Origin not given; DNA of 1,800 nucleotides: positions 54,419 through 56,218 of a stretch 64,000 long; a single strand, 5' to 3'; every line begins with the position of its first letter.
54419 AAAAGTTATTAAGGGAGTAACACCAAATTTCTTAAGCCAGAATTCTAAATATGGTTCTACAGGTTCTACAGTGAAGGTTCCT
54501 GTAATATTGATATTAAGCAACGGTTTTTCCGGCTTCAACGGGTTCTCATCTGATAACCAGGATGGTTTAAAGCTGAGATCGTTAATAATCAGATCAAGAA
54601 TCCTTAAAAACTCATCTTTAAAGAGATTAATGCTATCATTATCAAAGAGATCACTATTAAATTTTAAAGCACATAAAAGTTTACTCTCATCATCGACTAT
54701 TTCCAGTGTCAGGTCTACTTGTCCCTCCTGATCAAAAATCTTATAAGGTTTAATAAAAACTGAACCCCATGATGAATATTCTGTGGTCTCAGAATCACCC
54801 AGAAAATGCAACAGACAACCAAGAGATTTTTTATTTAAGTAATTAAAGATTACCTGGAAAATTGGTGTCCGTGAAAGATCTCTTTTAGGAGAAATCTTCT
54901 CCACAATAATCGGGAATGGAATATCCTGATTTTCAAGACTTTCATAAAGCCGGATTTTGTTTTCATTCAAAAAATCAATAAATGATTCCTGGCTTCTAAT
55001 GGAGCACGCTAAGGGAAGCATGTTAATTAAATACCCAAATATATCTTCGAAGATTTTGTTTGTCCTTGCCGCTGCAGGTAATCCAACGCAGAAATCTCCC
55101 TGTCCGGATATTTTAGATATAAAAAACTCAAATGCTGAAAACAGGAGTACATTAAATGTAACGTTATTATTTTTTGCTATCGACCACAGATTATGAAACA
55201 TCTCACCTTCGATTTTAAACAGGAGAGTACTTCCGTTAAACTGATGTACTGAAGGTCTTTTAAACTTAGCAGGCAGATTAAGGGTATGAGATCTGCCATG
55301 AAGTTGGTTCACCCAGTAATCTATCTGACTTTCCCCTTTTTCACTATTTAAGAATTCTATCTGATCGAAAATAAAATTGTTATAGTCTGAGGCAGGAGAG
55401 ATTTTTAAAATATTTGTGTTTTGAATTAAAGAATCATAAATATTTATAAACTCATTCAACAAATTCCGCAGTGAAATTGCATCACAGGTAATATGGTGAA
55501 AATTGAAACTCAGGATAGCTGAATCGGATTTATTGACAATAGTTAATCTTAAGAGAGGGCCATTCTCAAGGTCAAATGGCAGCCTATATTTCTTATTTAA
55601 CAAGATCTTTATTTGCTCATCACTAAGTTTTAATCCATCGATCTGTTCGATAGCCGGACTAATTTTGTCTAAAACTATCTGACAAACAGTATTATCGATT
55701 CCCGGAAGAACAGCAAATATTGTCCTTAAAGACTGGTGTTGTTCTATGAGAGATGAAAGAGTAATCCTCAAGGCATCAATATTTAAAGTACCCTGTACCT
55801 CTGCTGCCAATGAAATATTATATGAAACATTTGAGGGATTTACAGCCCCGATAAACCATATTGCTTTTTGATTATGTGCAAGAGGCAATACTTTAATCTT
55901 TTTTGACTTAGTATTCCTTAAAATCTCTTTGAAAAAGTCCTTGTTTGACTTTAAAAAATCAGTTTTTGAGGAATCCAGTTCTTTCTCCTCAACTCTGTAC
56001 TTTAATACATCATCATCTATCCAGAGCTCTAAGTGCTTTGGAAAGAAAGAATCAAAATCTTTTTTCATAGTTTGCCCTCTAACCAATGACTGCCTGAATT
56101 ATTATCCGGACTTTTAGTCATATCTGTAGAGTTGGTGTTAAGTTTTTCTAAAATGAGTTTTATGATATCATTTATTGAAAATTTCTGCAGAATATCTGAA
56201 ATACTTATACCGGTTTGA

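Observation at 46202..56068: Megasynthase with an in-line C-FkbH-T loading unit ahead of a non-reducing KS-AT-T and a C-A-T module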

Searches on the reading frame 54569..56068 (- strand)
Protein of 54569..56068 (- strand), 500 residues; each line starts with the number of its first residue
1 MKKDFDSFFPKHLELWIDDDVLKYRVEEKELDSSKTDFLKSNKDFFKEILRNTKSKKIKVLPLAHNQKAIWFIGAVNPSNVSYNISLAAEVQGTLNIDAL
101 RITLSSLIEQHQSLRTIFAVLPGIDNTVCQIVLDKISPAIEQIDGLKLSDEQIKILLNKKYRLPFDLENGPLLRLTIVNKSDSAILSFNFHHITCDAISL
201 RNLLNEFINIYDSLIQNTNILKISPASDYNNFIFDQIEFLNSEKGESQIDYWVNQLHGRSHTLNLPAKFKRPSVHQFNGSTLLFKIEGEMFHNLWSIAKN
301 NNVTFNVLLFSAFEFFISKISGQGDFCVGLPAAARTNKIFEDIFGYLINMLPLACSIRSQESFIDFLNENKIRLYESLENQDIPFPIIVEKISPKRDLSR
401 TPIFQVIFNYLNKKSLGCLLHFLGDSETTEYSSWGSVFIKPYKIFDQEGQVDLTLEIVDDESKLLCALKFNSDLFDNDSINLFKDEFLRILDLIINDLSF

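Call 16: search_protein_families(library=pfam, proteins=[window:54569-56068:-], max_evalue=10)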
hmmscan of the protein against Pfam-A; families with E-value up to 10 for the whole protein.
window:54569-56068:- (500 aa): 3 families
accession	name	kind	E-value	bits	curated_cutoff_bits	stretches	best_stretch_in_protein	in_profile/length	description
PF00668.25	Condensation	-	6e-84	282.8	30.6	1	59-497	3-436/456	Condensation domain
PF06648.16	AcMNPV_Ac75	-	0.032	14.7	24.4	1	130-161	50-81/122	Autographa californica nuclear polyhedrosis virus (AcMNPV), Ac75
PF00211.25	Guanylate_cyc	-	0.3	11.1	21.9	1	185-224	16-55/183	Adenylate and Guanylate cyclase catalytic domain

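Call 24: search_solved_structures(query=window:54569-56068:-, max_evalue=0.00001)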
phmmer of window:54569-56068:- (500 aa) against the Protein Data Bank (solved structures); distinct sequences matched with E-value up to 0.00001: 44.
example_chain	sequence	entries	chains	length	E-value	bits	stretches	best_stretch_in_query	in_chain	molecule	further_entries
2jgp_A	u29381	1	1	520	1.7e-42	149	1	59-495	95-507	TYROCIDINE SYNTHETASE 3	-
5u89_A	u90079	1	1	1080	2.6e-40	141.8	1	61-491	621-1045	Amino acid adenylation domain protein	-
4zxh_A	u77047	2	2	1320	1.4e-38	136.1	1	63-480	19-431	ABBFA_003403 | Tyrocidine synthetase 3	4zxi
6mfx_A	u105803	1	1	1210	2.8e-37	131.8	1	67-479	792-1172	Linear gramicidin synthase subunit A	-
6mfw_A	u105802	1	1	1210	3.6e-37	131.4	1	67-479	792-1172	Linear gramicidin synthase subunit A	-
6p1j_A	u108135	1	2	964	8.5e-37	130.2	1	62-424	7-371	Txo2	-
6mfy_A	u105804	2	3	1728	9.7e-37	130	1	67-479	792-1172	Linear gramicidin synthase subunit A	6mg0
6mfz_A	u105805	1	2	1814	1.1e-36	129.8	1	67-479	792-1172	Linear gramicidin synthase subunit A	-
9be3_A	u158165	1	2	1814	1.2e-36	129.7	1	67-479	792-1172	Linear gramicidin synthase subunit A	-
9be4_A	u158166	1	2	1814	1.2e-36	129.7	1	67-479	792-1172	Linear gramicidin synthase subunit A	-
9meh_A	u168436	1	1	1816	1.2e-36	129.7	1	67-479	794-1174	Linear gramicidin synthase subunit A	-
6oyf_A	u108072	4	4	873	2.9e-36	128.4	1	62-410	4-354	Txo1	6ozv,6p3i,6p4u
8qnf_A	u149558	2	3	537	2.6e-32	115.4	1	63-485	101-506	Condensation domain TomBC from the Tomaymycin non-ribosomal peptide synthetase | Tomaymycin non-ribosomal peptide synthetase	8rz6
8fx7_A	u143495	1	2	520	3.3e-30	108.5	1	63-415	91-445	PCP-C didomain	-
7kw2_A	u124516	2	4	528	3.4e-30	108.4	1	63-415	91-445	PCP-C didomain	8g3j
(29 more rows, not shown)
